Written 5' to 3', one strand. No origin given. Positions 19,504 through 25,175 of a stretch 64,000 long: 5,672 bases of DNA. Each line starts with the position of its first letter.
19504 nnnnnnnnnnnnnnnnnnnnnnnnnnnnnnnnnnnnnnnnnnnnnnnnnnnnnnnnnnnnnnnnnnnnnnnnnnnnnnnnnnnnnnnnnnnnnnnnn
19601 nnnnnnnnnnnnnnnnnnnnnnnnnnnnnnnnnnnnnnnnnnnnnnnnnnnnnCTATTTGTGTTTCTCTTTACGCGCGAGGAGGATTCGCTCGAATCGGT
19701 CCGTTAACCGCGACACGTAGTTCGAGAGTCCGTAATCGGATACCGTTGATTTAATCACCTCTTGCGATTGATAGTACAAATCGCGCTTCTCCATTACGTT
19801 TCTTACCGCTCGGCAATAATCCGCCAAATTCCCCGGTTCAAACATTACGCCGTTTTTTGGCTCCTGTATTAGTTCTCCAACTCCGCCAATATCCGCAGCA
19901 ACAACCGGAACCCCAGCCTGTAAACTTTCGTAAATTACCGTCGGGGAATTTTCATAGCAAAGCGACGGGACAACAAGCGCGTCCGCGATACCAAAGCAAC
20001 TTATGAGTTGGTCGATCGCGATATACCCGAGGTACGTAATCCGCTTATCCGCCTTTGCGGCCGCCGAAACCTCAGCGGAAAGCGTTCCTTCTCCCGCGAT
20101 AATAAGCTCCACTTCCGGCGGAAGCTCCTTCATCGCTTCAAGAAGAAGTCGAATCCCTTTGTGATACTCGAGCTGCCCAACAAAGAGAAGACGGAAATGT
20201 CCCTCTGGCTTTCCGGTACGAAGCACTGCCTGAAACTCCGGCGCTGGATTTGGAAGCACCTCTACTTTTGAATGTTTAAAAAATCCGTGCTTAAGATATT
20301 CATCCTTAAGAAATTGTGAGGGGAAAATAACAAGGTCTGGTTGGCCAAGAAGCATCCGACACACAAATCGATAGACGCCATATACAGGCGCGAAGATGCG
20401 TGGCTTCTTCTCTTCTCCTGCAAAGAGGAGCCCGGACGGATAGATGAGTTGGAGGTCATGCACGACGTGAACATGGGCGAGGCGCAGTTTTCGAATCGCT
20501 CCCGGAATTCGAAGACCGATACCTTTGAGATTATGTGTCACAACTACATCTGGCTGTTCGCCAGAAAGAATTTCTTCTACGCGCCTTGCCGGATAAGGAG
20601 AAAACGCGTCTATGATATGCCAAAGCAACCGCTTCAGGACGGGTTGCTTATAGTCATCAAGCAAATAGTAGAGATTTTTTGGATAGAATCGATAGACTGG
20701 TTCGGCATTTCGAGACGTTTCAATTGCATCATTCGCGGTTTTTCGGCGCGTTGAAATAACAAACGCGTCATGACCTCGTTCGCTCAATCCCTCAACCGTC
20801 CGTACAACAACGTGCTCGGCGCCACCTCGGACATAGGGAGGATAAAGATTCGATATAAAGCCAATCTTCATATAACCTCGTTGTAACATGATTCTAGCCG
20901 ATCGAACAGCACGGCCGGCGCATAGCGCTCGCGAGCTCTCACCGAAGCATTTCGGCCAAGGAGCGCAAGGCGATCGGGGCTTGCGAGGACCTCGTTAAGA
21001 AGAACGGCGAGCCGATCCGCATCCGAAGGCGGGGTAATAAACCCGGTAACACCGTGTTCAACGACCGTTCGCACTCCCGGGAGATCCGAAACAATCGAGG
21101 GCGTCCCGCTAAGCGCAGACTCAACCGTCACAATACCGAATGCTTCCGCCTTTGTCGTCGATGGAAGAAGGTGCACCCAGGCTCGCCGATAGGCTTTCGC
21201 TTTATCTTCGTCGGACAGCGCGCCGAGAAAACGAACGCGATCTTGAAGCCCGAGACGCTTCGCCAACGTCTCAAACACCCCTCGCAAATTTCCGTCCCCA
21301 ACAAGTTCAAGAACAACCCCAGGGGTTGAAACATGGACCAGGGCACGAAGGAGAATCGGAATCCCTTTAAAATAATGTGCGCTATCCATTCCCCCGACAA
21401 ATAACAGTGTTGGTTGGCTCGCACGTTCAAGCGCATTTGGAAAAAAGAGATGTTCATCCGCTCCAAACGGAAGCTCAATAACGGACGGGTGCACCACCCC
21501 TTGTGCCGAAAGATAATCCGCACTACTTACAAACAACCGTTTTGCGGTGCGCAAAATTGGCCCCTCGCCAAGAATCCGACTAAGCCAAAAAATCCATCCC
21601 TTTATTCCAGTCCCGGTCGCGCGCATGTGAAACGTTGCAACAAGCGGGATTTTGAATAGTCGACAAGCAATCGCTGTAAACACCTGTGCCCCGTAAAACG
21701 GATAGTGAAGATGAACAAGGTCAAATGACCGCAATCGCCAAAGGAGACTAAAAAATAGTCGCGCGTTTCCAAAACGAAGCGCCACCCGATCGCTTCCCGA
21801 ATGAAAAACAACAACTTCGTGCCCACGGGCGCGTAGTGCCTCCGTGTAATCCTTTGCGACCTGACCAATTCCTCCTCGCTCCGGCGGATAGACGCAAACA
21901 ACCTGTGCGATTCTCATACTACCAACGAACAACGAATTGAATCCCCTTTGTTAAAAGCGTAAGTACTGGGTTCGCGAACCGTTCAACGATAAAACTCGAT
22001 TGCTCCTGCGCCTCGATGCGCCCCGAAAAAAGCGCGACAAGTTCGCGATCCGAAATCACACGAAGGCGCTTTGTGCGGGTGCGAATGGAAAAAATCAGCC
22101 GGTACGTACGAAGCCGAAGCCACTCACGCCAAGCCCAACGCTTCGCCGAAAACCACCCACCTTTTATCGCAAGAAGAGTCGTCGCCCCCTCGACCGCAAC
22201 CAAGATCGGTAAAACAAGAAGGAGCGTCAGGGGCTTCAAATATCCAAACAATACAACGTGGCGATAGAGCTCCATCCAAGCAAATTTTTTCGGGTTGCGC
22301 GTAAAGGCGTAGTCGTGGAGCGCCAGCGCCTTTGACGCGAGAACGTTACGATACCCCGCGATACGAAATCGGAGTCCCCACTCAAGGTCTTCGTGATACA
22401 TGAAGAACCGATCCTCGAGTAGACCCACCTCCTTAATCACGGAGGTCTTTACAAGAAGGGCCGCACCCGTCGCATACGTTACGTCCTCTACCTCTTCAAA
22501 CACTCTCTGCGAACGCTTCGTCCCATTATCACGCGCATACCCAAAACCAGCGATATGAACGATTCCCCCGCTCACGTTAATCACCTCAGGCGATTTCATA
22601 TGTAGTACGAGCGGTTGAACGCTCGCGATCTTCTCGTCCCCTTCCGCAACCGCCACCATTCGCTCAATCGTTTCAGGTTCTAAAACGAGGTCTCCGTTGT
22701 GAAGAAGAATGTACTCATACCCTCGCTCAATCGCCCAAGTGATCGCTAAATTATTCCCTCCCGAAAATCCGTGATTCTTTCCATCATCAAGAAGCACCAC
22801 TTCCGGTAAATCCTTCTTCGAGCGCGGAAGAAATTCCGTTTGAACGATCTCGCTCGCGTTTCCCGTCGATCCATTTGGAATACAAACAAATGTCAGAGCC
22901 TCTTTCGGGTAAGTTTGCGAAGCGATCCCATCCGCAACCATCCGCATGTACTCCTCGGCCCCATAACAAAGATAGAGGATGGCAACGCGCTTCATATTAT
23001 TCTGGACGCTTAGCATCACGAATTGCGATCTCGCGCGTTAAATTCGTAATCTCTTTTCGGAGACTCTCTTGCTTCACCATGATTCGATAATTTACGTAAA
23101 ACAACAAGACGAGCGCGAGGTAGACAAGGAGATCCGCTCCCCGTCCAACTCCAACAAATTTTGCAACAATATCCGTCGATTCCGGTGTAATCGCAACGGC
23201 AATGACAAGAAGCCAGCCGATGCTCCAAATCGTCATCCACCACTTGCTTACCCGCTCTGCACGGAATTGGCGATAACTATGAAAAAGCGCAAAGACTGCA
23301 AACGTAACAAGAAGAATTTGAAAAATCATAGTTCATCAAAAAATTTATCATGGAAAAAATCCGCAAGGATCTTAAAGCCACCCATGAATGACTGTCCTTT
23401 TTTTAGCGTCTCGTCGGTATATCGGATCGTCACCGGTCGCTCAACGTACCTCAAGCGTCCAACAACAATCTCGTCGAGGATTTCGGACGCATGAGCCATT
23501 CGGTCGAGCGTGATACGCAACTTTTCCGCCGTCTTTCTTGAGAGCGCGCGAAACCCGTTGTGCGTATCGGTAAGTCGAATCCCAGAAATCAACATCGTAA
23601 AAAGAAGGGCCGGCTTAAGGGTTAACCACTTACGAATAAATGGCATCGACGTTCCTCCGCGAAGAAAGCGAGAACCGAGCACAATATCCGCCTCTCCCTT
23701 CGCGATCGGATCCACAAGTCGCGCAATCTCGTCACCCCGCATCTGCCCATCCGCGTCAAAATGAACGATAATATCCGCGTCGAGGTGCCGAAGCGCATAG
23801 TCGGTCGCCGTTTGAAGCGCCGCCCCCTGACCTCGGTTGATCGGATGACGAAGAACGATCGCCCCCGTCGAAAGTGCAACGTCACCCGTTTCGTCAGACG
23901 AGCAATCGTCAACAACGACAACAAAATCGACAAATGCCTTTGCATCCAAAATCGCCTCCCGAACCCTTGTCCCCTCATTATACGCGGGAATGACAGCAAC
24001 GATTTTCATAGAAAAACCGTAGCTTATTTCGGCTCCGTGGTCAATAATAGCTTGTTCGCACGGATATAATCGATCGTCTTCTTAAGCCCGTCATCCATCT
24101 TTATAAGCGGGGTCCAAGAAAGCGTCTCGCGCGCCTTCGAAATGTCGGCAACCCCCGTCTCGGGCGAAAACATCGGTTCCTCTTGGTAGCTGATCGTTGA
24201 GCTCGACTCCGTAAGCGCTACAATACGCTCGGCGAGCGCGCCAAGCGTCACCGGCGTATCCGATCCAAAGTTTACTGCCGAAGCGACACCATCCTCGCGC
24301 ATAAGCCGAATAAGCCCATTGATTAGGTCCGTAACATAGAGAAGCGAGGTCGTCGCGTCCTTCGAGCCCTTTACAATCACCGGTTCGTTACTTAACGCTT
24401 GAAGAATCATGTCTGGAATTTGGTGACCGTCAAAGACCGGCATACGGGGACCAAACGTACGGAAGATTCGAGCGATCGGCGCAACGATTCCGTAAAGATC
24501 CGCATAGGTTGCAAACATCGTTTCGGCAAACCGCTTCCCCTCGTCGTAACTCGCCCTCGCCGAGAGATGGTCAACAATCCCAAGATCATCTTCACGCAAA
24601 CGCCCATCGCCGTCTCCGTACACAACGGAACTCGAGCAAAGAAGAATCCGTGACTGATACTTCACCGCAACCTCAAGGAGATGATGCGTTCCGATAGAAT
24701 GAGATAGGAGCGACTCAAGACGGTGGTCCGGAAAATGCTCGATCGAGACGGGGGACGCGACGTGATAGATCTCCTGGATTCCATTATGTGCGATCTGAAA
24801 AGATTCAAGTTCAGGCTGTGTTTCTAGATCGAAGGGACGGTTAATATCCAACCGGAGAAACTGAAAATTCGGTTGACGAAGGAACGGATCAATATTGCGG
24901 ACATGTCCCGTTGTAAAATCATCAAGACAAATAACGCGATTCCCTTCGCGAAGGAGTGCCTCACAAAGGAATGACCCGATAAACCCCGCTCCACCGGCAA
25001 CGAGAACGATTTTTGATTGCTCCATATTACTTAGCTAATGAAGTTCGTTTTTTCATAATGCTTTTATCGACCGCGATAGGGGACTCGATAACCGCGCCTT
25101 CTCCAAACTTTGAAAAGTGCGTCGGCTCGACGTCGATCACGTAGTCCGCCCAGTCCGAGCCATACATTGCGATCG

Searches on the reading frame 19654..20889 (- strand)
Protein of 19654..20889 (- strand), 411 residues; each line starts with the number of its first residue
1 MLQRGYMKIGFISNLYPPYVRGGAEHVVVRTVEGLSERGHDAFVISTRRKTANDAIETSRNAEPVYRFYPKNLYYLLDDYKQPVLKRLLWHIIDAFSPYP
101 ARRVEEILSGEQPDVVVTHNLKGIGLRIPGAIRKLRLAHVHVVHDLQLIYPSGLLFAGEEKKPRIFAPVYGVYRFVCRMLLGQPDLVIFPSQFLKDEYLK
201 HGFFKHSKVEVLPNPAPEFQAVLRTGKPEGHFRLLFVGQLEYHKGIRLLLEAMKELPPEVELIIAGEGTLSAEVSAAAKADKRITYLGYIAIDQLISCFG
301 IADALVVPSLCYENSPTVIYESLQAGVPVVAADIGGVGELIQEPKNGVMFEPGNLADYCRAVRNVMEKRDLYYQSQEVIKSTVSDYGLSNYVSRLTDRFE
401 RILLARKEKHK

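Call 17: search_protein_families(library=pfam, proteins=[window:19654-20889:-], max_evalue=0.001)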
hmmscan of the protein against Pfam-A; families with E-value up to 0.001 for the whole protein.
window:19654-20889:- (411 aa): 5 families
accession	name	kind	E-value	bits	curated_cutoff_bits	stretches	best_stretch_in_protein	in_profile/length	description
PF00534.26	Glycos_transf_1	-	5.5e-29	101.3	26.4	1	225-372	9-162/172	Glycosyl transferases group 1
PF13692.12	Glyco_trans_1_4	-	2.2e-27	96.5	27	1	233-367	3-141/142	Glycosyl transferases group 1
PF13439.12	Glyco_transf_4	-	6.2e-19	69.1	28.5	1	22-215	2-165/170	Glycosyltransferase Family 4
PF13579.12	Glyco_trans_4_4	-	1.4e-14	55.2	29.7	1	22-214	1-157/158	Glycosyl transferase 4-like domain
PF20706.3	GT4-conflict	-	7.3e-05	22.3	26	1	206-347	172-326/385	Family 4 Glycosyltransferase in conflict systems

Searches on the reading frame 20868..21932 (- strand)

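Call 17: search_protein_families(library=pfam, proteins=[window:20868-21932:-], max_evalue=0.001)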
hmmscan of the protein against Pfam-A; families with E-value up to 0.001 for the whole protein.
window:20868-21932:- (354 aa): 6 families
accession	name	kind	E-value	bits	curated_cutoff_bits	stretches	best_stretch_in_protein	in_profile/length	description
PF00534.26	Glycos_transf_1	-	2.1e-30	106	26.4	1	170-329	12-169/172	Glycosyl transferases group 1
PF13692.12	Glyco_trans_1_4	-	9.1e-27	94.5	27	1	174-316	2-140/142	Glycosyl transferases group 1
PF13579.12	Glyco_trans_4_4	-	6.7e-12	46.5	29.7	1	57-140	60-138/158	Glycosyl transferase 4-like domain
PF13439.12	Glyco_transf_4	-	2.3e-11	44.5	28.5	1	20-137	2-141/170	Glycosyltransferase Family 4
PF20706.3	GT4-conflict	-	6.9e-08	32.3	26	1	145-295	168-324/385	Family 4 Glycosyltransferase in conflict systems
PF13524.12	Glyco_trans_1_2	-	0.00024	21.5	25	1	203-339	12-135/144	Glycosyl transferase-like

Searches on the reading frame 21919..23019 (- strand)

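Call 17: search_protein_families(library=pfam, proteins=[window:21919-23019:-], max_evalue=0.001)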
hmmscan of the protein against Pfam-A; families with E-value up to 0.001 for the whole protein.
window:21919-23019:- (366 aa): 3 families
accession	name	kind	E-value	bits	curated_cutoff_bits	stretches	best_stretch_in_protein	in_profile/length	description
PF13641.12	Glyco_tranf_2_3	-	1.4e-09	38.8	27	1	13-244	4-218/230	Glycosyltransferase like family 2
PF00535.33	Glycos_transf_2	-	1.9e-08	34.8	23.3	1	18-163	6-132/168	Glycosyl transferase family 2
PF13632.12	Glyco_trans_2_3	-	3.3e-07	30.7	27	1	103-249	1-142/198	Glycosyl transferase family group 2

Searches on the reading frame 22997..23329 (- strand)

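Call 17: search_protein_families(library=pfam, proteins=[window:22997-23329:-], max_evalue=0.001)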
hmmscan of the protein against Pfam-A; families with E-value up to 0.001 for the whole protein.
window:22997-23329:- (110 aa): 1 family
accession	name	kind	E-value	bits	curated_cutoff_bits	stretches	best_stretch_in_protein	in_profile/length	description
PF10066.14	DUF2304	-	7e-24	84.6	25.5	1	3-106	2-105/106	Uncharacterized conserved protein (DUF2304)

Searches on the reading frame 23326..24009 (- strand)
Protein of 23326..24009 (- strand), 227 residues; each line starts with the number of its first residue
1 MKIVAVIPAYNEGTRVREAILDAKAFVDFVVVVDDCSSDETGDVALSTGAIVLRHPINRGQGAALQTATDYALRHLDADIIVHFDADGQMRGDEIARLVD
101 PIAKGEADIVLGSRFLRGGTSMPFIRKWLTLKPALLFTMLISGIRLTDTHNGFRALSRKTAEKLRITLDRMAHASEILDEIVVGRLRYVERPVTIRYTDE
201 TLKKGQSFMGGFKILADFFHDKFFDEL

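Call 17: search_protein_families(library=pfam, proteins=[window:23326-24009:-], max_evalue=0.001)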
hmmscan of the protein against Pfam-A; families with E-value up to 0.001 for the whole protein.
window:23326-24009:- (227 aa): 1 family
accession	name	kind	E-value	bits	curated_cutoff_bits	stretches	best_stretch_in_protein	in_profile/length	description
PF00535.33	Glycos_transf_2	-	2.8e-23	83.1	23.3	1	6-164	3-167/168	Glycosyl transferase family 2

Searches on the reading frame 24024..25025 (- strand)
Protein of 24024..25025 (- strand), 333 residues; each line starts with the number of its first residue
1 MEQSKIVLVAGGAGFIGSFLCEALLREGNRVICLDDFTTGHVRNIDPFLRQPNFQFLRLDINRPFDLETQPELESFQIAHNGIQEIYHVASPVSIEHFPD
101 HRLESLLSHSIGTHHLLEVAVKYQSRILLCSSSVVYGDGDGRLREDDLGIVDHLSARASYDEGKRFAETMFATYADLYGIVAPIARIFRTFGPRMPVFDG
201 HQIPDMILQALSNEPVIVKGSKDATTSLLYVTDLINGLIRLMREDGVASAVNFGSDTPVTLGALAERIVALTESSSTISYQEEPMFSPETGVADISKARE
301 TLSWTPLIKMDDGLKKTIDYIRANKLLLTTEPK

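Call 17: search_protein_families(library=pfam, proteins=[window:24024-25025:-], max_evalue=0.001)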
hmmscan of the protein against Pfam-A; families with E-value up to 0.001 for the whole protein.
window:24024-25025:- (333 aa): 4 families
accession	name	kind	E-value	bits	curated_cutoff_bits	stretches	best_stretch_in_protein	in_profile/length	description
PF01370.27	Epimerase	-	1.5e-34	119.9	20.9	1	7-245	1-231/240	NAD dependent epimerase/dehydratase family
PF16363.11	GDP_Man_Dehyd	-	5.6e-33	115.2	27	1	8-317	1-332/332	GDP-mannose 4,6 dehydratase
PF07993.18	NAD_binding_4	-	2.8e-06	27.1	20.1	0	76-209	82-228/258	Male sterility protein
PF01073.25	3Beta_HSD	-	4.9e-06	26.2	22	1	8-171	1-157/280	3-beta hydroxysteroid dehydrogenase/isomerase family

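Call 47: find_encoding_contigs(protein=window:24024-25025:-, flank=10000, max_places=4)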
Protein window:24024-25025:- (333 aa): 3 contigs read that carry it; 2 places shown.
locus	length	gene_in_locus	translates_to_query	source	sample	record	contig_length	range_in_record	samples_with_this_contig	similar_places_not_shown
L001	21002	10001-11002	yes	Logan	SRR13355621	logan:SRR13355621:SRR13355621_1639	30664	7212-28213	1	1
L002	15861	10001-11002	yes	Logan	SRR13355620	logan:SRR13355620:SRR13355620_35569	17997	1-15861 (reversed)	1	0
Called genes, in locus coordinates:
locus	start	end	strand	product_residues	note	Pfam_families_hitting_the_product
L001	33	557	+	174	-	PF07638:Sigma70_ECF (weak), PF04542:Sigma70_r2 (weak), PF08281:Sigma70_r4_2, PF04545:Sigma70_r4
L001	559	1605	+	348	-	PF18915:DUF5667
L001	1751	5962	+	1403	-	-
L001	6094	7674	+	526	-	PF13205:Big_5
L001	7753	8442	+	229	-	PF13424:TPR_12 (faint), PF23240:HAT_PRP39_N (weak), PF07719:TPR_2 (faint), PF13428:TPR_14 (faint)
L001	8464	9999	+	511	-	PF00082:Peptidase_S8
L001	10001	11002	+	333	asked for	PF01073:3Beta_HSD (weak), PF01370:Epimerase, PF07993:NAD_binding_4 (faint), PF16363:GDP_Man_Dehyd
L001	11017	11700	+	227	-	PF00535:Glycos_transf_2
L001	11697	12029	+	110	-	PF10066:DUF2304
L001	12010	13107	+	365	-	PF13641:Glyco_tranf_2_3, PF00535:Glycos_transf_2, PF13632:Glyco_trans_2_3 (weak)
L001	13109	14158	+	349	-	PF13439:Glyco_transf_4, PF13579:Glyco_trans_4_4, PF20706:GT4-conflict (weak), PF00534:Glycos_transf_1, PF13692:Glyco_trans_1_4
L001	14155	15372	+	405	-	PF13439:Glyco_transf_4, PF13579:Glyco_trans_4_4, PF00534:Glycos_transf_1, PF13692:Glyco_trans_1_4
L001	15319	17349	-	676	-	-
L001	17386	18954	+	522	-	PF02366:PMT (weak)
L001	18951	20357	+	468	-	-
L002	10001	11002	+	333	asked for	PF01073:3Beta_HSD (weak), PF01370:Epimerase, PF07993:NAD_binding_4 (faint), PF16363:GDP_Man_Dehyd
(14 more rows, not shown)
